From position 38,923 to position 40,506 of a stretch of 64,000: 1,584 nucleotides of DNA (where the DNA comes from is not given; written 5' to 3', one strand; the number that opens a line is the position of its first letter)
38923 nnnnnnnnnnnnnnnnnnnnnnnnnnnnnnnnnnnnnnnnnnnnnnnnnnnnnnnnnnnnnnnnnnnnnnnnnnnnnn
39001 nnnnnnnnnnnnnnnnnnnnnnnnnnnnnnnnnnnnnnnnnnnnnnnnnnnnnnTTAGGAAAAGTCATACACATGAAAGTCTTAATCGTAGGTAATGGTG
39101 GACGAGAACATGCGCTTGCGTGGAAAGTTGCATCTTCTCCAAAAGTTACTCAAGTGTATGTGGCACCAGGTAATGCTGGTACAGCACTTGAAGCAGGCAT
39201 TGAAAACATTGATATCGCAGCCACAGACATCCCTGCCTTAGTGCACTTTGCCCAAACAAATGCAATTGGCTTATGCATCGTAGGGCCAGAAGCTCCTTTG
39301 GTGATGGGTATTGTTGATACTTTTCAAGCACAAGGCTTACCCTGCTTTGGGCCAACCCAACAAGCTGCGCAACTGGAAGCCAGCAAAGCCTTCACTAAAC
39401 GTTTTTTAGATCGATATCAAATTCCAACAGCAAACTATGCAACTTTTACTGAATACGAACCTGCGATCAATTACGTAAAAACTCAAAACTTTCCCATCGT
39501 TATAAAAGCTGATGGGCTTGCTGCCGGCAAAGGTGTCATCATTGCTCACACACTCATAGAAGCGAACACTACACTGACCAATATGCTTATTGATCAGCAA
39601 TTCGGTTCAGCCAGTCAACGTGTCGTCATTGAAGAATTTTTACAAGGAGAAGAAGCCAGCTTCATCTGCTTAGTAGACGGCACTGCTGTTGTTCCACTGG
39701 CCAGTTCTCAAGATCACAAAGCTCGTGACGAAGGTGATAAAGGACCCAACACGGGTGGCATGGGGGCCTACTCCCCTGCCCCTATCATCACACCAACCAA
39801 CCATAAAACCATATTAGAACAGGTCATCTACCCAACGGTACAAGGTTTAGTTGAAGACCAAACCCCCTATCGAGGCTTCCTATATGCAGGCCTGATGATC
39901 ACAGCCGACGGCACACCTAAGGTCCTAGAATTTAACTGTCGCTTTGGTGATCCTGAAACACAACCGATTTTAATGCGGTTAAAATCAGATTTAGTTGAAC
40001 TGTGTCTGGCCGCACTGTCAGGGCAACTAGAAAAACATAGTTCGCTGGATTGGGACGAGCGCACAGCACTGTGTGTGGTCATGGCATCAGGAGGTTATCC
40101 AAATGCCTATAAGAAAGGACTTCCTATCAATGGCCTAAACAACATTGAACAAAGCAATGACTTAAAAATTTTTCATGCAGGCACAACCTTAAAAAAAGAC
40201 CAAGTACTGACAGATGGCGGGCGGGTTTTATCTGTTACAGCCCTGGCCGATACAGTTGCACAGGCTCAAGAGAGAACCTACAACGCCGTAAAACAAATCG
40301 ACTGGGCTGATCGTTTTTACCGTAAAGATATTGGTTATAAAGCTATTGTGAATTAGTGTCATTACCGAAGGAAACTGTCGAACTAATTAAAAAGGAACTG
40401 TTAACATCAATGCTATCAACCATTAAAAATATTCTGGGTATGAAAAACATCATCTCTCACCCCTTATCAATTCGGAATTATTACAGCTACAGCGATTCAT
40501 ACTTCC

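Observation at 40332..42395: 2-kb islet inserted precisely at the purD 3' end, with duplication of the purD terminus (att-like 21-bp direct repeats)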

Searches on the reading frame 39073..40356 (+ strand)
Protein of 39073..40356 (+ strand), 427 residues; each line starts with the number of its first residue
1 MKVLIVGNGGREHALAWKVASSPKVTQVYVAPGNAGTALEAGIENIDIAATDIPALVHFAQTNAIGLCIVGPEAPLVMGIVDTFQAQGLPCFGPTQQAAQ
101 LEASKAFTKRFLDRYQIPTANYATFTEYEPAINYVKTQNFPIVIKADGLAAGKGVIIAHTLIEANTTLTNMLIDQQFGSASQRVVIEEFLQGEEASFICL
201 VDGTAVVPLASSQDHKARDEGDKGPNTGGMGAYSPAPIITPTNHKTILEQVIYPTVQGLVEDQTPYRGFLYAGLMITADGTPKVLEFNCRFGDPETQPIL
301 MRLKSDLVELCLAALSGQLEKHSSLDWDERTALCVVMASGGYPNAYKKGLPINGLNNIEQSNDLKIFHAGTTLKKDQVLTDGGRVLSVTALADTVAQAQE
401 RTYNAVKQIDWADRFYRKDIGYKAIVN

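Call 8: search_protein_families(library=pfam, proteins=[window:39073-40356:+], max_evalue=0.1)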
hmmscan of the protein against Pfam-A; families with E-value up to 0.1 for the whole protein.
window:39073-40356:+ (427 aa): 7 families
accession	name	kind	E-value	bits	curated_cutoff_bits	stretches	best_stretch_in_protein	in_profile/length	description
PF01071.24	GARS_A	-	8.1e-80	267.7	27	1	103-296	1-194/194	Phosphoribosylglycinamide synthetase, ATP-grasp (A) domain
PF02844.21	GARS_N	-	2.5e-40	137.7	29.5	1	1-102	1-100/100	Phosphoribosylglycinamide synthetase, N domain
PF02843.22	GARS_C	-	2.8e-34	117.8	34.8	1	332-423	1-92/92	Phosphoribosylglycinamide synthetase, C domain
PF02655.19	ATP-grasp_3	-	1.3e-05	25.8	23.2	1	104-292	3-158/160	ATP-grasp domain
PF02222.28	ATP-grasp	-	0.00052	20.2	27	1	111-191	2-77/179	ATP-grasp domain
PF02786.22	CPSase_L_D2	-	0.0008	19.4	19.8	1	109-192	6-91/211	Carbamoyl-phosphate synthase L chain, ATP binding domain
PF08443.16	RimK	-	0.0023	18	21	1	105-183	4-87/188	RimK-like ATP-grasp domain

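Call 11: find_related_loci(query=window:39073-40353:+, collection=genome_contigs, flank=10000)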
Query window:39073-40353:+ (427 aa) in genome_contigs; peptide patterns used: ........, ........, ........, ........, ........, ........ (x = any residue, [..] = any of these).
600 stretches matched a pattern (row limit reached: there are more); 597 encode a relative of the query (tblastn E <= 1e-3); the best 80 are kept; 80 distinct loci.
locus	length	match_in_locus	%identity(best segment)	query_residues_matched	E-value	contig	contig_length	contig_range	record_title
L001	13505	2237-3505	63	1-425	0e+0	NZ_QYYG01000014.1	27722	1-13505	Serratia inhibens strain S40 scaffold_14, whole genome shotgun sequence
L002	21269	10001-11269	63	1-425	7e-180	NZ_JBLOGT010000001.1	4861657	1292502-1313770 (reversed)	Rahnella sp. PCH160 contig1_Rahnella_sp_PCH160, whole genome shotgun sequence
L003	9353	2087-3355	63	1-425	7e-179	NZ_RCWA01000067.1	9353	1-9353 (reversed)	Photorhabdus heterorhabditis strain SF41 scaffold_0067, whole genome shotgun sequence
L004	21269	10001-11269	63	1-425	8e-179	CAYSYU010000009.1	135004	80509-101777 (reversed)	MAG TPA_asm: uncultured Methylomagnum sp. isolate SRP302447_co1_256 genome assembly, contig: NODE_471_length_135004_cov_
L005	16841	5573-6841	63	1-425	4e-178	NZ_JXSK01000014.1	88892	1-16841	Photorhabdus luminescens subsp. luminescens strain DSM 3368 Contig014, whole genome shotgun sequence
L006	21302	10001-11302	60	1-425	3e-177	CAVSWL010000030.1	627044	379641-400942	MAG: uncultured Gammaproteobacteria bacterium isolate MFD05684.bin.3.143 genome assembly, contig: contig_6426, whole gen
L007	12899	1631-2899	62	1-425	4e-176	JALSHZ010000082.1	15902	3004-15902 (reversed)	MAG: Gammaproteobacteria bacterium isolate 354-166_metabat2_scaf2bin.003 354-166_scaffold_3619_c1, whole genome shotgun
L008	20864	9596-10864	62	1-425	3e-176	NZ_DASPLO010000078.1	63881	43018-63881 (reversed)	MAG: Methylocaldum sp. isolate SMAG_U12066 k141_211138, whole genome shotgun sequence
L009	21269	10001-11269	61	1-425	1e-175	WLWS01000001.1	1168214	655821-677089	MAG: Gammaproteobacteria bacterium isolate MH-Pat-SR_autometa_4-1 NODE_7_length_1168214_cov_10.921317, whole genome shot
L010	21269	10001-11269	63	1-425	8e-176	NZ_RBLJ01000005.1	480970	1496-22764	Photorhabdus asymbiotica strain DSM 15149 Ga0236268_15, whole genome shotgun sequence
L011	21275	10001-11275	62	1-427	8e-176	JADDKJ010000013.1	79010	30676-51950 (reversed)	MAG: Gammaproteobacteria bacterium isolate bin1 13, whole genome shotgun sequence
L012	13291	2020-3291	61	1-425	7e-176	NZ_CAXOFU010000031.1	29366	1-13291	Enterobacter soli strain FFMG-34-3-21 isolate FFMG_34-3-21 FFMG_34-3-21.1:31, whole genome shotgun sequence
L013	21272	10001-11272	62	1-425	2e-175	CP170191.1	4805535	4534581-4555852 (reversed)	Enterobacter hormaechei strain B56 chromosome, complete genome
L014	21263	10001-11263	62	3-425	3e-175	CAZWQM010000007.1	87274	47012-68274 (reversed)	MAG TPA_asm: uncultured Thiotrichales bacterium isolate SRP329387_co1_52 genome assembly, contig: NODE_52_length_87274_c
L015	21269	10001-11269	62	1-425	6e-175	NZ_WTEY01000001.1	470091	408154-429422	Gilliamella sp. Pra-s52 NODE_1_length_470091_cov_175.782050, whole genome shotgun sequence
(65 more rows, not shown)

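Call 12: find_homologous_proteins(query=window:39073-40353:+, max_evalue=1e-100)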
Query window:39073-40353:+ (427 aa): 8000 proteins with E <= 1e-100 among 8000 candidates; the best 120 are listed.
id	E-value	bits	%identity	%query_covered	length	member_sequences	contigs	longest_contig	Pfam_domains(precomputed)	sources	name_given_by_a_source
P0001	2.9e-285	963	100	100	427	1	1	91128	PF02844.22,PF02843.23,PF02655.20,PF01071.25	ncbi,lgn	-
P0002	2.8e-182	624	65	100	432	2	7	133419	PF02844.22,PF02843.23,PF02786.23,PF02222.28,PF01071.25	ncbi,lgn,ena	-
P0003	2.5e-181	621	65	100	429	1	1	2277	PF02844.22,PF02843.23,PF02222.28,PF01071.25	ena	-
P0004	2.9e-181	621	65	100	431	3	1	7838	PF02844.22,PF02843.23,PF02786.23,PF02222.28,PF01071.25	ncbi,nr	ncbi:MAG TPA: phosphoribosylamine--glycine ligase [Sulfurivirga caldicuralii]|nr:phosphoribosylamine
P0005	3.6e-181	621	66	100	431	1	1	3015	PF02844.22,PF02843.23,PF02655.20,PF01071.25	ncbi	-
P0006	1.5e-180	619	65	100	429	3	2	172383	PF02844.22,PF02843.23,PF02222.28,PF01071.25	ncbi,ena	-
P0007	2.9e-180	618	65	100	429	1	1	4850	PF02844.22,PF02843.23,PF02222.28,PF01071.25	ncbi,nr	ncbi:MAG: phosphoribosylamine--glycine ligase [Chromatiaceae bacterium]|nr:phosphoribosylamine--glyc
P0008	4.7e-180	617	65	100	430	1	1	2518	PF02844.22,PF02843.23,PF01071.25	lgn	-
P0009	5.9e-180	617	65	100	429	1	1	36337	PF02844.22,PF02843.23,PF02222.28,PF01071.25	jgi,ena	jgi:phosphoribosylamine--glycine ligase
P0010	1.2e-179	616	64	100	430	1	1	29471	PF02844.22,PF02843.23,PF02786.23,PF02222.28,PF01071.25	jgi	jgi:phosphoribosylamine--glycine ligase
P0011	1.8e-179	615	65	100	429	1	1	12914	PF02844.22,PF02843.23,PF01071.25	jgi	jgi:phosphoribosylamine--glycine ligase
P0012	3.7e-179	614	65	100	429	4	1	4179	PF02844.22,PF02843.23,PF01071.25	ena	-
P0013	7.3e-179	613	65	100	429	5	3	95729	PF02844.22,PF02843.23,PF01071.25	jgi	jgi:phosphoribosylamine--glycine ligase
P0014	8.6e-179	613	66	100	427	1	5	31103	PF02844.22,PF02843.23,PF02786.23,PF02655.20,PF01071.25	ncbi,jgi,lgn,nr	ncbi:TPA: phosphoribosylamine--glycine ligase [Serratia marcescens]|nr:phosphoribosylamine--glycine 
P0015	1.2e-178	612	66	100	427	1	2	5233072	PF02844.22,PF02843.23,PF02786.23,PF02655.20,PF01071.25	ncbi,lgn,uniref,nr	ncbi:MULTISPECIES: phosphoribosylamine--glycine ligase [Serratia]|uniref:phosphoribosylamine--glycin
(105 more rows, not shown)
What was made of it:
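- Tried and rejected: The protein search found nothing between 100% and 66% (call 12).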

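Call 13: find_encoding_contigs(protein=P0001, flank=10000, max_places=6)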
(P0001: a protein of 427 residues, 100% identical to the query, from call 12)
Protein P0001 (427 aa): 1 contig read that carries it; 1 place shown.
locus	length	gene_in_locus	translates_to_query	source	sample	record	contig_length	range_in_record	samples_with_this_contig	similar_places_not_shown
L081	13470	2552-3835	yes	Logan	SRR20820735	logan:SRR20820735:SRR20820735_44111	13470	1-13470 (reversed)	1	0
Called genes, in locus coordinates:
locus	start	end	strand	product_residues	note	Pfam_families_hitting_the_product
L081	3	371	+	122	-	?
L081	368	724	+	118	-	PF27465:Fis_N, PF02954:HTH_8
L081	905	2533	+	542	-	PF02142:MGS, PF01808:AICARFT_IMPCHas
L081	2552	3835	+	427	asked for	PF02844:GARS_N, PF01071:GARS_A, PF02655:ATP-grasp_3 (weak), PF02843:GARS_C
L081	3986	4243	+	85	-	-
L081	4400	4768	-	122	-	-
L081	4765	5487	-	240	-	-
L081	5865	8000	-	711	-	PF03160:Calx-beta (faint)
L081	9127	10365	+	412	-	PF05736:OprF, PF13505:OMP_b-brl, PF02412:TSP_3 (faint), PF00691:OmpA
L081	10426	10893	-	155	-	PF09500:YiiD_C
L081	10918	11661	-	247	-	PF01182:Glucosamine_iso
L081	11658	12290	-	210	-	PF01081:Aldolase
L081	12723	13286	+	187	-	-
